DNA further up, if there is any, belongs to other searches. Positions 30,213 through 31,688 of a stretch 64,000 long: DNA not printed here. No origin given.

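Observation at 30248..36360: Six-gene operon of unassigned function: LLM monooxygenase, ThDP enzyme, 'amino acid synthesis' DUF, alpha/beta hydrolase, ALDH and a small Cys/His protein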

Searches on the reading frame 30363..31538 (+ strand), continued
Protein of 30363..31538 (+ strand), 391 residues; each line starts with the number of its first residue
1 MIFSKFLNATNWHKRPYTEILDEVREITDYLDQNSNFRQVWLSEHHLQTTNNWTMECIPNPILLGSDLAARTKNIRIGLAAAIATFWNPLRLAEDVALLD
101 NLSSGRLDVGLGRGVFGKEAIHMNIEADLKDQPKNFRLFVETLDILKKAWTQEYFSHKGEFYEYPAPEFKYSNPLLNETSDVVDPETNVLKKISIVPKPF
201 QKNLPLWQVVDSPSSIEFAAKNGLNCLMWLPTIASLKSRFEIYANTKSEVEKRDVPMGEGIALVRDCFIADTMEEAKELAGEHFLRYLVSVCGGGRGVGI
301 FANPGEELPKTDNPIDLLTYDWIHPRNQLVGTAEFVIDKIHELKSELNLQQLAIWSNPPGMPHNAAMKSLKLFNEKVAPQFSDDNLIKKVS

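Call 40: search_solved_structures(query=window:30363-31535:+, max_evalue=0.00001)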
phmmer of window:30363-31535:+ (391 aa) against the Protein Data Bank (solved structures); distinct sequences matched with E-value up to 0.00001: 12.
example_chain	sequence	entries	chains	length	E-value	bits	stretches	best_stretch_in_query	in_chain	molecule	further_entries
8cbb_A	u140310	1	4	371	2.3e-20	76.5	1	30-166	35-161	Alkanal monooxygenase alpha chain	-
7bip_A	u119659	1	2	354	3.3e-18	69.3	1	42-164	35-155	Luciferase-like monooxygenase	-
8k74_A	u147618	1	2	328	7.2e-14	55.1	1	35-169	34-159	Alkanal monooxygenase alpha chain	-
1brl_A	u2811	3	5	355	7.7e-14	55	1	18-167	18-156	BACTERIAL LUCIFERASE | Alkanal monooxygenase alpha chain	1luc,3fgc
6ket_A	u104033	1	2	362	1e-11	48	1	30-114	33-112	PuwE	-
4uwm_A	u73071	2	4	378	1.1e-11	48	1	42-343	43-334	3,6-DIKETOCAMPHANE 1,6 MONOOXYGENASE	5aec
2i7g_A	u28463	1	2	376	4.3e-10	42.6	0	42-159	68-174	Monooxygenase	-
1brl_B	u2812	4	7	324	2.5e-09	40.1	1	6-166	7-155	BACTERIAL LUCIFERASE | BETA2 LUCIFERASE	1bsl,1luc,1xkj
3fgc_B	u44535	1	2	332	2.7e-09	40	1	6-166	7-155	Alkanal monooxygenase beta chain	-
6fri_A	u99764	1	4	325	3.4e-09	39.7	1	20-166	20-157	Alkanal monooxygenase beta chain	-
4us5_A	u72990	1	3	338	6.8e-08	35.4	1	35-116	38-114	LUCIFERASE-LIKE MONOOXYGENASE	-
4us5_D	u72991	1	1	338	1.2e-07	34.6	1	35-115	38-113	LUCIFERASE-LIKE MONOOXYGENASE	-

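Call 48: search_protein_representatives(protein=window:30363-31535:+)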
Query: 391 residues. Proteins with E-value up to 0.001 (for the whole library): 10732; up to 1e-10: 2090; up to 1e-30: 75. The best 150 are listed.
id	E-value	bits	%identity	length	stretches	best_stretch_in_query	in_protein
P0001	9.5e-266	897.6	99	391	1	1-391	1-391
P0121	1.4e-95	337.3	55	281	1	2-272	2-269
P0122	2.1e-91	323.6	45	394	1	14-380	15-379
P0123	6.1e-81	289.1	42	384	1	15-382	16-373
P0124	9.7e-79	281.9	42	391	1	13-383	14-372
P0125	3.2e-74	267.0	38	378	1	15-383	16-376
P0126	4.0e-71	256.8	59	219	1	183-391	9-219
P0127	2.5e-68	247.6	39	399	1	16-383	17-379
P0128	2.2e-66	241.2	56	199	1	2-188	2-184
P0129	4.6e-61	223.7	36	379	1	8-383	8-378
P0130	2.5e-60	221.3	35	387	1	14-381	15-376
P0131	2.9e-60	221.0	57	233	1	2-174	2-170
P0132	3.1e-60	220.9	35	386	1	18-384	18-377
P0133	6.8e-60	219.8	36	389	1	15-383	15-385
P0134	3.0e-59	217.7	46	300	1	13-241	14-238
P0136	4.8e-59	217.0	36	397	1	16-383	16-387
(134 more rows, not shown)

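Call 49: list_cluster_members(proteins=[P0122, P0123, P0124, P0125, P0127, P0129, P0130, P0132, P0133, P0136])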
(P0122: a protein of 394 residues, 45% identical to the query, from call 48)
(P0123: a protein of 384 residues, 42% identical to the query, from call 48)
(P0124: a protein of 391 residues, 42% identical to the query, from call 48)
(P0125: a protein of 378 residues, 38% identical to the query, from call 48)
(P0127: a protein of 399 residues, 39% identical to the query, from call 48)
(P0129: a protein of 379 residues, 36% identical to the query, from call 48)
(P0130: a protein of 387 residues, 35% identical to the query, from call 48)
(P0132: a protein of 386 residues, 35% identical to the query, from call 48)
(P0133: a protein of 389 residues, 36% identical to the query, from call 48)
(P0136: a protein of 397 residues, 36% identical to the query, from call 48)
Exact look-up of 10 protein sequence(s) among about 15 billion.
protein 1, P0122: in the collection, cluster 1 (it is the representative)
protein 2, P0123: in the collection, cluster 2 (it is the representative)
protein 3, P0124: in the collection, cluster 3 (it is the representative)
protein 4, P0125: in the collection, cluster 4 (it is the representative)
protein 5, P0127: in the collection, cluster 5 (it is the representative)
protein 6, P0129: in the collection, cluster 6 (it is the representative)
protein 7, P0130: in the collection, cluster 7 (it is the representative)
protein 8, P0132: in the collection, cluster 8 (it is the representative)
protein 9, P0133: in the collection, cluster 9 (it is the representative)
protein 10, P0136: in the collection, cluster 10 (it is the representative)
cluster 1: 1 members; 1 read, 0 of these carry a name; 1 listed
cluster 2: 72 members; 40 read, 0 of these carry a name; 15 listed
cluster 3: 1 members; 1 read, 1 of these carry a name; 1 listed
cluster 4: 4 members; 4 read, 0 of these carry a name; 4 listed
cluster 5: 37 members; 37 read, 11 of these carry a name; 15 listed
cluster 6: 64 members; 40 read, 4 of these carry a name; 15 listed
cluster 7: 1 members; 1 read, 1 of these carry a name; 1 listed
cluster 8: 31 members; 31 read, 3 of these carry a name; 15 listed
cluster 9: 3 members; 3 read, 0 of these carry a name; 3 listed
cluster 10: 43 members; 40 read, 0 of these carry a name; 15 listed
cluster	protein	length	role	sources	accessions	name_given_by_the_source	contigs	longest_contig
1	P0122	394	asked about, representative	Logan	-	-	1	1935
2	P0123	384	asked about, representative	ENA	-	-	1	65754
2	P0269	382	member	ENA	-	-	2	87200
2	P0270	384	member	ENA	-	-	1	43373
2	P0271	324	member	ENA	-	-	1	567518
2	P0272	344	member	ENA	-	-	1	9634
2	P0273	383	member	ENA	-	-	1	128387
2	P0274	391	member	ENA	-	-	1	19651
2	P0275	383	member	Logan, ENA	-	-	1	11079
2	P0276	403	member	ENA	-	-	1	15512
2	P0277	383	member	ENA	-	-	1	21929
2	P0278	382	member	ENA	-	-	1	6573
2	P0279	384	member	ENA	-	-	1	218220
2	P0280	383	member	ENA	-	-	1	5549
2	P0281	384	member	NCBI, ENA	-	-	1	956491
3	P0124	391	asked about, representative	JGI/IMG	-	alkanesulfonate monooxygenase SsuD/methylene tetrahydromethanopterin reductase-like ...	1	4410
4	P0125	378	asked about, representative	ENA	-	-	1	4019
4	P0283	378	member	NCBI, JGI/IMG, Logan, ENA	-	-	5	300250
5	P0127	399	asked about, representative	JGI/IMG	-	alkanesulfonate monooxygenase SsuD/methylene tetrahydromethanopterin reductase-like ...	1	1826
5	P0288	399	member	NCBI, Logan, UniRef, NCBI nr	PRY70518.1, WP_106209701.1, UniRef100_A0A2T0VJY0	alkanesulfonate monooxygenase SsuD/methylene tetrahydromethanopterin reductase-like ... | LLM class flavin-dependent oxidoreductase [Glaciihabitans tibetensis]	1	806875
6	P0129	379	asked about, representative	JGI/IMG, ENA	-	-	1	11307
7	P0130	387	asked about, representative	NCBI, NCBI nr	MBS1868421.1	MAG: LLM class flavin-dependent oxidoreductase [Actinobacteria bacterium] | LLM class flavin-dependent oxidoreductase [Actinomycetota bacterium]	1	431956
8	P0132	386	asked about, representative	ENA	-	-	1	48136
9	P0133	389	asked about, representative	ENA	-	-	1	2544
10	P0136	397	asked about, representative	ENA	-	-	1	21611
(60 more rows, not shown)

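Call 62: find_encoding_contigs(protein=P0123, flank=10000, max_places=3)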
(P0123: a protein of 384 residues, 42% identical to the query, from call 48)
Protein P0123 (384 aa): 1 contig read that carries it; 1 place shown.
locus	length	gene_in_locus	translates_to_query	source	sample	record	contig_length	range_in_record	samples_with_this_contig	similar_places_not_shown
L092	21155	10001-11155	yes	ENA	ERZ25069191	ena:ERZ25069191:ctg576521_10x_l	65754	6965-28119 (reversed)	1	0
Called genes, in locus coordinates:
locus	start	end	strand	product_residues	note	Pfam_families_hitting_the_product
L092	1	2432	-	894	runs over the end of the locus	-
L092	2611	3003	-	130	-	-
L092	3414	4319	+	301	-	PF00890:FAD_binding_2, PF02910:Succ_DH_flav_C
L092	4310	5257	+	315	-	PF13085:Fer2_3, PF13187:Fer4_9 (faint), PF12838:Fer4_7, PF13183:Fer4_8, PF13237:Fer4_10, PF13534:Fer4_17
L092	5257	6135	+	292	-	PF02754:CCG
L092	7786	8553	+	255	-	-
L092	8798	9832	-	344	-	PF00296:Bac_luciferase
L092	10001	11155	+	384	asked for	PF00296:Bac_luciferase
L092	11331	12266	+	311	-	PF00294:PfkB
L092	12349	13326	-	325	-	PF00056:Ldh_1_N, PF02866:Ldh_1_C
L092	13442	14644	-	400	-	PF00180:Iso_dh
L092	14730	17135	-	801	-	PF00682:HMGL-like, PF25919:BSH_CusB (faint), PF02436:PYC_OADA, PF25997:BSH_YhbJ (faint), PF00364:Biotin_lipoyl, PF01597:GCV_H (faint), PF25917:BSH_RND (weak), PF00364:Biotin_lipoyl, +3 more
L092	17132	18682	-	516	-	PF01039:Carboxyl_trans, PF03255:ACCA (weak)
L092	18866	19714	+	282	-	PF00809:Pterin_bind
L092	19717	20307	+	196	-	PF01288:HPPK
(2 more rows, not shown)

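Call 99: search_protein_families(library=pfam, proteins=[L040:12868-13497:+], max_evalue=1)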
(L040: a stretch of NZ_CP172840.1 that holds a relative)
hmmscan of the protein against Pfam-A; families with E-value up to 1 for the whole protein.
L040:12868-13497:+ (209 aa): 13 families
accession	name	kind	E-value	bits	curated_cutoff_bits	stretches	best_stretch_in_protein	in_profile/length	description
PF13649.12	Methyltransf_25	-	1.8e-10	41.8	27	1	64-152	1-96/97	Methyltransferase domain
PF08241.18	Methyltransf_11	-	9.6e-09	36.2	21.2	1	65-156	1-94/95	Methyltransferase domain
PF13489.12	Methyltransf_23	-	5.5e-08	33.1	27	1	58-158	20-117/164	Methyltransferase domain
PF13847.12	Methyltransf_31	-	1.1e-05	25.6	27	1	59-178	2-127/145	Methyltransferase domain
PF08242.18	Methyltransf_12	-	2.1e-05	25.6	30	1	65-150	1-93/98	Methyltransferase domain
PF05175.20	MTS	-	9.3e-05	22.6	23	1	52-113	22-86/170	Methyltransferase small domain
PF07757.19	AdoMet_MTase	-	0.00023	21.8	27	1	50-108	50-109/115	Predicted AdoMet-dependent methyltransferase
PF06325.19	PrmA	-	0.0024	17.9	22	1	58-110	159-211/296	Ribosomal protein L11 methyltransferase (PrmA)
PF01209.24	Ubie_methyltran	-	0.0028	17.5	20.1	1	58-155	45-150/233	ubiE/COQ5 methyltransferase family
PF10294.15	Methyltransf_16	-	0.01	16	21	1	57-106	43-92/174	Lysine methyltransferase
PF07942.18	CARME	-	0.048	13.4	27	1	53-96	49-92/268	Carnosine N-methyltransferase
PF03848.20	TehB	-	0.06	13.2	20.4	0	60-100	30-72/193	Tellurite resistance protein TehB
PF04809.18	HupH_C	-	0.092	13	23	1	37-83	14-60/118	HupH hydrogenase expression protein, C-terminal conserved region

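Call 106: find_encoding_contigs(protein=P0288, flank=8000, max_places=1)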
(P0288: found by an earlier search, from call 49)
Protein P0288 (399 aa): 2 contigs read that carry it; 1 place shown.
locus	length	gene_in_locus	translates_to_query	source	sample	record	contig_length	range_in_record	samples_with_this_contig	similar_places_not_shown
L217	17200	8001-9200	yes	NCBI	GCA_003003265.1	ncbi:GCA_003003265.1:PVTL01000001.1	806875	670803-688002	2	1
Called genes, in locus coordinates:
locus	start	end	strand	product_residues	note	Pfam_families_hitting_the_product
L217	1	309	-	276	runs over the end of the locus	PF00005:ABC_tran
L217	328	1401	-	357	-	PF09084:NMT1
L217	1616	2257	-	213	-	PF13560:HTH_31 (weak), PF01381:HTH_3, PF13443:HTH_26 (faint), PF07883:Cupin_2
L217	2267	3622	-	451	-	PF01979:Amidohydro_1, PF07969:Amidohydro_3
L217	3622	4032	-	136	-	-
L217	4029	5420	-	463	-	PF01979:Amidohydro_1, PF07969:Amidohydro_3 (weak)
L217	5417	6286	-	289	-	PF04909:Amidohydro_2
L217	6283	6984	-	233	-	PF00857:Isochorismatase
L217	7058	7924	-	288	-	PF13622:4HBT_3, PF03061:4HBT (weak), PF20789:4HBT_3C (weak)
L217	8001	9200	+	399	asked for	PF00296:Bac_luciferase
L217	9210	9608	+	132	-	PF01042:Ribonuc_L-PSP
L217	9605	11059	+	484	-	PF00171:Aldedh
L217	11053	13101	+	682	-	PF00724:Oxidored_FMN, PF07992:Pyr_redox_2, PF16912:Glu_dehyd_C (faint), PF01262:AlaDh_PNT_C (faint), PF00070:Pyr_redox (faint), PF00890:FAD_binding_2 (weak), PF12831:FAD_oxidored, PF13450:NAD_binding_8 (weak), +1 more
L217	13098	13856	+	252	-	PF00106:adh_short, PF01370:Epimerase (weak), PF08659:KR (weak), PF13561:adh_short_C2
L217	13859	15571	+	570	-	PF00732:GMC_oxred_N, PF00890:FAD_binding_2 (faint), PF05199:GMC_oxred_C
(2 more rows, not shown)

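Call 107: find_encoding_contigs(protein=P0283, flank=8000, max_places=1)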
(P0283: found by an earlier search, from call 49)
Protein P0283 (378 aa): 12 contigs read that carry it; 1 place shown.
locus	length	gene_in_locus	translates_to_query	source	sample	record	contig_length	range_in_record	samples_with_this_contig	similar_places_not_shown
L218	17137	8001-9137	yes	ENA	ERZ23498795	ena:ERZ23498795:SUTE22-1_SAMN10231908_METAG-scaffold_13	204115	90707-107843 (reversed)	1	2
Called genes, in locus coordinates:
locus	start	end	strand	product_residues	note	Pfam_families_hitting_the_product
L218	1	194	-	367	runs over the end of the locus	PF13378:MR_MLE_C, PF07476:MAAL_C (weak)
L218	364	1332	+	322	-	PF00296:Bac_luciferase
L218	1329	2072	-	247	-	PF17645:Amdase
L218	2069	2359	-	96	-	PF14833:NAD_binding_11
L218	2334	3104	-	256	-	PF02826:2-Hacid_dh_C, PF03446:NAD_binding_2, PF03721:UDPG_MGDP_dh_N (faint), PF14833:NAD_binding_11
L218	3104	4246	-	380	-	PF04909:Amidohydro_2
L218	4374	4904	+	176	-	PF02776:TPP_enzyme_N (faint)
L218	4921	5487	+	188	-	PF02775:TPP_enzyme_C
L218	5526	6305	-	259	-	PF00106:adh_short, PF13561:adh_short_C2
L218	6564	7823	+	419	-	PF04389:Peptidase_M28 (weak), PF01546:Peptidase_M20, PF07687:M20_dimer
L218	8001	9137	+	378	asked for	PF00296:Bac_luciferase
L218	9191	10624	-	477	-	PF01979:Amidohydro_1, PF07969:Amidohydro_3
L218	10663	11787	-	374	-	PF02746:MR_MLE_N, PF13378:MR_MLE_C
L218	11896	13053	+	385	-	PF01321:Creatinase_N, PF00557:Peptidase_M24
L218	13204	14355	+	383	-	PF01546:Peptidase_M20, PF07687:M20_dimer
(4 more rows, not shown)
